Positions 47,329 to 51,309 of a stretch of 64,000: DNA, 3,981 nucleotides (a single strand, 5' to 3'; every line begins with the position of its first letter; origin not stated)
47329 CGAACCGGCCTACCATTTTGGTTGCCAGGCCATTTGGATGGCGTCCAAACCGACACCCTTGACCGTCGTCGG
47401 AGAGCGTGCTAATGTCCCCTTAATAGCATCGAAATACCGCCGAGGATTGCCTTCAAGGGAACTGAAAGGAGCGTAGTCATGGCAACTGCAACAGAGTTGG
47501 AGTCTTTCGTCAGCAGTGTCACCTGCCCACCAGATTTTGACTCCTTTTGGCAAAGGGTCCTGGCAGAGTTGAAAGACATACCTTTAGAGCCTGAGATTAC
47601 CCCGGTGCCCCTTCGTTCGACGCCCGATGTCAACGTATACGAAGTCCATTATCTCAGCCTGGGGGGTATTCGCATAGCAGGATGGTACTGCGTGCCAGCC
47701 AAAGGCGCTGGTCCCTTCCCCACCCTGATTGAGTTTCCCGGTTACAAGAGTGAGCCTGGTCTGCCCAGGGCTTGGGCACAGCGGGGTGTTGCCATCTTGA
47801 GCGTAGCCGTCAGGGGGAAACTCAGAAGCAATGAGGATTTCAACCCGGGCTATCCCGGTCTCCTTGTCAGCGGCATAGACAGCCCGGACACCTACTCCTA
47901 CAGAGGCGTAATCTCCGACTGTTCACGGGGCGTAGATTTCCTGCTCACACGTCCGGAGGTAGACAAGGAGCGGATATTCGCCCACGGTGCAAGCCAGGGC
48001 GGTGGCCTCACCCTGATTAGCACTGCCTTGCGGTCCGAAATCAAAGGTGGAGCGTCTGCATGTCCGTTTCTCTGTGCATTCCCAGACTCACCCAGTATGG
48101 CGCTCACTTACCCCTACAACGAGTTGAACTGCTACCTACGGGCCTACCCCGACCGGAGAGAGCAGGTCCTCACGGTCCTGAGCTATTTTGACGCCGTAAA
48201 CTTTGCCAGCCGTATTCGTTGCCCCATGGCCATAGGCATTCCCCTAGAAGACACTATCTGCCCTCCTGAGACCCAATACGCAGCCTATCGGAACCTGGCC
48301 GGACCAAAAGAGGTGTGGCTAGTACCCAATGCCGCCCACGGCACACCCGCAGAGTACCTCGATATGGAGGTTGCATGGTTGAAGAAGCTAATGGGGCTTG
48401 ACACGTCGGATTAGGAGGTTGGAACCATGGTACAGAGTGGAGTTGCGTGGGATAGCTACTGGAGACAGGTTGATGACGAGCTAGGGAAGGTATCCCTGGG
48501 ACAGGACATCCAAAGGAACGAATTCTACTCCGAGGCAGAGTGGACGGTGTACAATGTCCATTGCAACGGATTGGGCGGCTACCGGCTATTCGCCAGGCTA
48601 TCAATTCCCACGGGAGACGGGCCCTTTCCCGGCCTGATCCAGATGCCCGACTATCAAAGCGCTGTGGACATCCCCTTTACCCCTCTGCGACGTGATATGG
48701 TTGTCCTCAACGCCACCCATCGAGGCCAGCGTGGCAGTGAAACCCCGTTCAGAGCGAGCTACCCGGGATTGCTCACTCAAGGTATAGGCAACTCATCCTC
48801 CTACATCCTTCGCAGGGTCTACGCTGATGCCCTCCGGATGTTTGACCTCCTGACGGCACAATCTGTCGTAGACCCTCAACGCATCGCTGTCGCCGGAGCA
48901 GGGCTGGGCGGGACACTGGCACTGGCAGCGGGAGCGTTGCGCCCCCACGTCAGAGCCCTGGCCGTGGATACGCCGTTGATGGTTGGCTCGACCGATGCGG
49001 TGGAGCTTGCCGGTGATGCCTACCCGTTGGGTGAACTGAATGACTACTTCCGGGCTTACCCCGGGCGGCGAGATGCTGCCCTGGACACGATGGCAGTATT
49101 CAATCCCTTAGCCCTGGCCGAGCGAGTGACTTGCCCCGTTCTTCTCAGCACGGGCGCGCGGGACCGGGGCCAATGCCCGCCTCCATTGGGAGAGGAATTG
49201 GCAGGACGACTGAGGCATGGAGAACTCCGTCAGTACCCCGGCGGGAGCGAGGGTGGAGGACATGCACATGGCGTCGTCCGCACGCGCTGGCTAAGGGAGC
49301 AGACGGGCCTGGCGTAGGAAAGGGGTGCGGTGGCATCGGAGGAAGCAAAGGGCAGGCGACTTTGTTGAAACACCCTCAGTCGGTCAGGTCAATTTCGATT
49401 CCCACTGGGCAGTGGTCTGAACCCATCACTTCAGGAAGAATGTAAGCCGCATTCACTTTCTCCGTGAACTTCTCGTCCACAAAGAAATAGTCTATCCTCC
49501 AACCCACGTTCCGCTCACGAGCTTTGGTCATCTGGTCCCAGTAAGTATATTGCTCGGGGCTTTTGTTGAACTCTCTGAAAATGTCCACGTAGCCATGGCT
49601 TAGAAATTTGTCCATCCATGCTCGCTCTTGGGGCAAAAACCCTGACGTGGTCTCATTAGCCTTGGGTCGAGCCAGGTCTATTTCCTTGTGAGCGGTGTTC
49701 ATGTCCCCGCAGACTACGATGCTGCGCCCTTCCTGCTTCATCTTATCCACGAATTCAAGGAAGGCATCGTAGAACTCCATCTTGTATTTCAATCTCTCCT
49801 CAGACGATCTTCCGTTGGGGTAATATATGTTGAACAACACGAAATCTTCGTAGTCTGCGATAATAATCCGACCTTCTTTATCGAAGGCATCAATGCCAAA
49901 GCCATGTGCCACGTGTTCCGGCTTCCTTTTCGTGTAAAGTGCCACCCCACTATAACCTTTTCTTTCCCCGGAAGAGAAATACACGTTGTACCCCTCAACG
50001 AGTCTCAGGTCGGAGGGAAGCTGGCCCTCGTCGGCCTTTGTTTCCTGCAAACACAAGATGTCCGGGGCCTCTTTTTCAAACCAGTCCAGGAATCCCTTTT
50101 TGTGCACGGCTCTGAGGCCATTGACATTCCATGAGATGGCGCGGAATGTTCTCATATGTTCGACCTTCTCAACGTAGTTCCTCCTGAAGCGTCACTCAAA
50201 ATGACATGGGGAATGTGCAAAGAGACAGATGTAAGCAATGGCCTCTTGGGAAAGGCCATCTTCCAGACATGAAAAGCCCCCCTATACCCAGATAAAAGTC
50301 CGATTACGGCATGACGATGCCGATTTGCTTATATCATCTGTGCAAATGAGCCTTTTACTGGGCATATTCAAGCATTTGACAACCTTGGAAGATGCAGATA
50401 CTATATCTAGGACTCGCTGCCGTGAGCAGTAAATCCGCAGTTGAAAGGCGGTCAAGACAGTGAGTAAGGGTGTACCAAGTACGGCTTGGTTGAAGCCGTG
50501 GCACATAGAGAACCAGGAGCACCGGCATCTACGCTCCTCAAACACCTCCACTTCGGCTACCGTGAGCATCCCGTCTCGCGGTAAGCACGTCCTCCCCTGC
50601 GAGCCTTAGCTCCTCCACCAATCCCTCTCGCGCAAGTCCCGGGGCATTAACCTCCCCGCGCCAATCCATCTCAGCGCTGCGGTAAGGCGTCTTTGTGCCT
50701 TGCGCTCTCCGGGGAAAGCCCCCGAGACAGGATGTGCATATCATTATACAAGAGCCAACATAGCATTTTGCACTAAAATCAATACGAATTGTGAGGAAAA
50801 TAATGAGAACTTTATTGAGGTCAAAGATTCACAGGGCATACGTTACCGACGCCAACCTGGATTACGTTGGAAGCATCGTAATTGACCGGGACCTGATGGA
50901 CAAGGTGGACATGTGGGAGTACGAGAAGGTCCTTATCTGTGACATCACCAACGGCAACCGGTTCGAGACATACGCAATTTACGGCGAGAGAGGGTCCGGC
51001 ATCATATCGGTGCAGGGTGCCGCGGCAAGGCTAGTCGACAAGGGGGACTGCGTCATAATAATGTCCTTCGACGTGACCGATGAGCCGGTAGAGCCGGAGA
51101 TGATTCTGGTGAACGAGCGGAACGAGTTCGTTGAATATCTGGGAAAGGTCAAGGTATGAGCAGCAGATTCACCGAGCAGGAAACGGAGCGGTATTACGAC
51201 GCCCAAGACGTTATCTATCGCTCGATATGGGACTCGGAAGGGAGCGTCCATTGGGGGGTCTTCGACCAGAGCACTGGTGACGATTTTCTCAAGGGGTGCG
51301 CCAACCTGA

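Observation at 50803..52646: panD translationally coupled to two SAM-dependent methyltransferases: candidate beta-alanine N-methylation (beta-alanine betaine?) operon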

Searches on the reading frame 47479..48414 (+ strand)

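Call 3: search_protein_families(library=pfam, proteins=[window:47479-48414:+], max_evalue=0.01)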
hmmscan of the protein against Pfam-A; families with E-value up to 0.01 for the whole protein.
window:47479-48414:+ (311 aa): 3 families
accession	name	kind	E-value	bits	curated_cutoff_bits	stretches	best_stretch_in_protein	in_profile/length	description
PF05448.18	AXE1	-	4.1e-71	239.8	21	1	5-303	9-320/321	Acetyl xylan esterase (AXE1)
PF00326.27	Peptidase_S9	-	5.3e-07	29.8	22.6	1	145-305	45-210/213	Prolyl oligopeptidase family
PF12146.15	Hydrolase_4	-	0.0043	16.8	27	0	240-291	184-236/239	Serine aminopeptidase, S33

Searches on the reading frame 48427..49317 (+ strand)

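Call 3: search_protein_families(library=pfam, proteins=[window:48427-49317:+], max_evalue=0.01)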
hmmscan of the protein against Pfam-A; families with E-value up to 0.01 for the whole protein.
window:48427-49317:+ (296 aa): 4 families
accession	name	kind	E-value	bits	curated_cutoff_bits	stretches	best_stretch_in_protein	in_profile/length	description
PF05448.18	AXE1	-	3.8e-32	111.8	21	1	8-252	24-279/321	Acetyl xylan esterase (AXE1)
PF00326.27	Peptidase_S9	-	2.7e-06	27.4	22.6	1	131-263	44-171/213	Prolyl oligopeptidase family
PF07859.19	Abhydrolase_3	-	0.0016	18.7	25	1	132-245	49-175/210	alpha/beta hydrolase fold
PF22244.2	GCE_fung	-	0.0036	17.6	27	1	56-175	14-129/231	Glucuronyl esterase, fungi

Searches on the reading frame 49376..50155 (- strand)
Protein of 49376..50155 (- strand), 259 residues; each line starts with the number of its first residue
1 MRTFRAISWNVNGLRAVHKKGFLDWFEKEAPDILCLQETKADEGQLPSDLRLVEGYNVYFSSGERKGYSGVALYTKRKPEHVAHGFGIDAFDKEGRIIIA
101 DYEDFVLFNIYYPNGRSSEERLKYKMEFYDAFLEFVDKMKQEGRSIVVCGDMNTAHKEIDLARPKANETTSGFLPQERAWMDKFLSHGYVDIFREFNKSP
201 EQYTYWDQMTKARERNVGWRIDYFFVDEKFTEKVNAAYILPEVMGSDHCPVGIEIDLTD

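Call 3: search_protein_families(library=pfam, proteins=[window:49376-50155:-], max_evalue=0.01)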
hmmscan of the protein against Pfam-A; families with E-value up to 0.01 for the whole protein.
window:49376-50155:- (259 aa): 2 families
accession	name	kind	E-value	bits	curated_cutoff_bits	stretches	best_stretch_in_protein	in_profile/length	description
PF03372.29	Exo_endo_phos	-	3.8e-36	125.3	24.5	1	7-248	1-225/225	Endonuclease/Exonuclease/phosphatase family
PF14529.12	Exo_endo_phos_2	-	0.0019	18.5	27.4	0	107-251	3-116/117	Endonuclease-reverse transcriptase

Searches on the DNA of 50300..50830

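Call 71: search_rna_families(source=window, start=50300, end=50830, threshold=evalue, max_evalue=10, show_alignments=2)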
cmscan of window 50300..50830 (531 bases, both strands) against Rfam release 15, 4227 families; matches with E-value up to 10: 2.
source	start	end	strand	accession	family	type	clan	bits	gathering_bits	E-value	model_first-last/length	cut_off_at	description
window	50300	50343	-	RF00341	snoZ39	Gene; snRNA; snoRNA; CD-box;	-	16.4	39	4.1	1-52/63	3'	Small nucleolar RNA Z39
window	50306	50381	+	RF00291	snoR639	Gene; snRNA; snoRNA; HACA-box;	-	14.8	42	1.2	1-140/140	no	Small nucleolar RNA snoR639/H1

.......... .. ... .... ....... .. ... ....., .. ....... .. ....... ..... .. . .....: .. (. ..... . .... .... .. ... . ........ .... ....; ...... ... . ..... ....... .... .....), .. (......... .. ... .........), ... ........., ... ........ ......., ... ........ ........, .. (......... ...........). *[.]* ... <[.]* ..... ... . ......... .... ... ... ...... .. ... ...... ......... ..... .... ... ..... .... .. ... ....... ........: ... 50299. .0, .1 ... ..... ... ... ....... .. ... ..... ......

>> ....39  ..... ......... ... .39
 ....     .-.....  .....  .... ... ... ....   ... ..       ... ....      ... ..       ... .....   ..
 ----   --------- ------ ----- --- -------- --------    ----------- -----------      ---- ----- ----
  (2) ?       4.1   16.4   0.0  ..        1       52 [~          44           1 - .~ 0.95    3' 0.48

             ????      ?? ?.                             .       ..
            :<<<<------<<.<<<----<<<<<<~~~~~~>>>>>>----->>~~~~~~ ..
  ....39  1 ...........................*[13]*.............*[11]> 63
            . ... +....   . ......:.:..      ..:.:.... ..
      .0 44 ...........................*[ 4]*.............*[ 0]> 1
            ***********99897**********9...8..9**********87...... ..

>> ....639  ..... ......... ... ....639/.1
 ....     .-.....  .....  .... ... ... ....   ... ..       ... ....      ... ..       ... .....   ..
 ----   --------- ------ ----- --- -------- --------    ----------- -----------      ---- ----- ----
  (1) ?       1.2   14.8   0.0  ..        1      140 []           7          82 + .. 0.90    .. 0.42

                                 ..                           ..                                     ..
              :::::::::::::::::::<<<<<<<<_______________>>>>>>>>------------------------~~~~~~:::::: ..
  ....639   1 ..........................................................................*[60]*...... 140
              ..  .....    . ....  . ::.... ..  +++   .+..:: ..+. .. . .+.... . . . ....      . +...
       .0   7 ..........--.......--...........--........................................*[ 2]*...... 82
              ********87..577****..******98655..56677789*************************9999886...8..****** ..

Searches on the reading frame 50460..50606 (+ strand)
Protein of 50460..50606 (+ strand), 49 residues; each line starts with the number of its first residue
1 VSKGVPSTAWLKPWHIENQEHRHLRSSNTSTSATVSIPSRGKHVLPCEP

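Call 84: find_homologous_proteins(query=window:50460-50606:+, max_evalue=10)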
Query seq(49 aa): no candidate shares three 5-residue words with the query. No homologue found.

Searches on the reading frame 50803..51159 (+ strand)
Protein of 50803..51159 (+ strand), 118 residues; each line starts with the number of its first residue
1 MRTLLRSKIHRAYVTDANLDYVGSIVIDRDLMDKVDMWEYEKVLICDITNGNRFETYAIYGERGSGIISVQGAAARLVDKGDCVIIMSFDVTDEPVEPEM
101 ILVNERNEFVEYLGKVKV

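Call 3: search_protein_families(library=pfam, proteins=[window:50803-51159:+], max_evalue=0.01)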
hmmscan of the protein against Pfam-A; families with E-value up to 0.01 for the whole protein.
window:50803-51159:+ (118 aa): 1 family
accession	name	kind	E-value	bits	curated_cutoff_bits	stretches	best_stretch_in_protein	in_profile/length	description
PF02261.22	Asp_decarbox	-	2.5e-42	143.9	25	1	2-109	3-114/115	Aspartate decarboxylase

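Call 4: search_protein_families(library=ncbifam, proteins=[window:50803-51159:+], max_evalue=0.01)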
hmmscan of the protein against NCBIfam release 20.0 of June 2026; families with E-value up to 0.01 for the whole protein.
window:50803-51159:+ (118 aa): 1 family
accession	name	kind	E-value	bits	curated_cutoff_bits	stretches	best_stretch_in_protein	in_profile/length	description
TIGR00223.1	panD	equivalog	1e-40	138.5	106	1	1-115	2-120/126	aspartate 1-decarboxylase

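Call 33: search_solved_structures(query=window:50803-51159:+, max_evalue=1e-10, show_alignments=2)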
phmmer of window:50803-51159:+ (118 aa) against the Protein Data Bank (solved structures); distinct sequences matched with E-value up to 1e-10: 25.
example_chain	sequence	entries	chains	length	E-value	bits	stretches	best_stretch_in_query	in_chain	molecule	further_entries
2c45_A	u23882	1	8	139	5.1e-30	107.2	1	1-107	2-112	Aspartate 1-decarboxylase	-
1ppy_A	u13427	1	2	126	1.2e-23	86.7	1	1-91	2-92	Aspartate 1-decarboxylase precursor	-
1pqe_A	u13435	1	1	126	3.2e-23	85.3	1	1-91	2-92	Aspartate 1-decarboxylase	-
4cs0_A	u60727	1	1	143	4.7e-23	84.8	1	1-91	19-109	ASPARTATE 1-DECARBOXYLASE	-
1pqh_A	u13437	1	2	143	4.7e-23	84.8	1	1-91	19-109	Aspartate 1-decarboxylase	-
4azd_A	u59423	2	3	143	9.2e-23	83.8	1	1-91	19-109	ASPARTATE 1-DECARBOXYLASE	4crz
1pqf_A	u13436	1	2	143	1.3e-22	83.4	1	1-91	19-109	Aspartate 1-decarboxylase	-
1pt0_A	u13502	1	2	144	4.6e-22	81.6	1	1-91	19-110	Aspartate 1-decarboxylase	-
1pyq_A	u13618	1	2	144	4.7e-22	81.5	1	1-91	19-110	Aspartate 1-decarboxylase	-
1pt1_A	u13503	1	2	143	4.7e-22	81.5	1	1-91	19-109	Aspartate 1-decarboxylase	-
1vc3_B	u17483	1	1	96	4.2e-21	78.5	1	25-111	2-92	L-Aspartate-alpha-Decarboxylase heavy chain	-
2eeo_B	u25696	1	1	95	5.9e-21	78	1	26-111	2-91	Aspartate 1-decarboxylase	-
6oyy_B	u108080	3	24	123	8.6e-19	71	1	25-108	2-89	Aspartate 1-decarboxylase alpha chain | Aspartate 1 decarboxylase alpha chain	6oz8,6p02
6p1y_B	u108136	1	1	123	8.6e-19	71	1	25-108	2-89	Aspartate 1-decarboxylase alpha chain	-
3oug_A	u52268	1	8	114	3.1e-18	69.2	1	3-101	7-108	Aspartate 1-decarboxylase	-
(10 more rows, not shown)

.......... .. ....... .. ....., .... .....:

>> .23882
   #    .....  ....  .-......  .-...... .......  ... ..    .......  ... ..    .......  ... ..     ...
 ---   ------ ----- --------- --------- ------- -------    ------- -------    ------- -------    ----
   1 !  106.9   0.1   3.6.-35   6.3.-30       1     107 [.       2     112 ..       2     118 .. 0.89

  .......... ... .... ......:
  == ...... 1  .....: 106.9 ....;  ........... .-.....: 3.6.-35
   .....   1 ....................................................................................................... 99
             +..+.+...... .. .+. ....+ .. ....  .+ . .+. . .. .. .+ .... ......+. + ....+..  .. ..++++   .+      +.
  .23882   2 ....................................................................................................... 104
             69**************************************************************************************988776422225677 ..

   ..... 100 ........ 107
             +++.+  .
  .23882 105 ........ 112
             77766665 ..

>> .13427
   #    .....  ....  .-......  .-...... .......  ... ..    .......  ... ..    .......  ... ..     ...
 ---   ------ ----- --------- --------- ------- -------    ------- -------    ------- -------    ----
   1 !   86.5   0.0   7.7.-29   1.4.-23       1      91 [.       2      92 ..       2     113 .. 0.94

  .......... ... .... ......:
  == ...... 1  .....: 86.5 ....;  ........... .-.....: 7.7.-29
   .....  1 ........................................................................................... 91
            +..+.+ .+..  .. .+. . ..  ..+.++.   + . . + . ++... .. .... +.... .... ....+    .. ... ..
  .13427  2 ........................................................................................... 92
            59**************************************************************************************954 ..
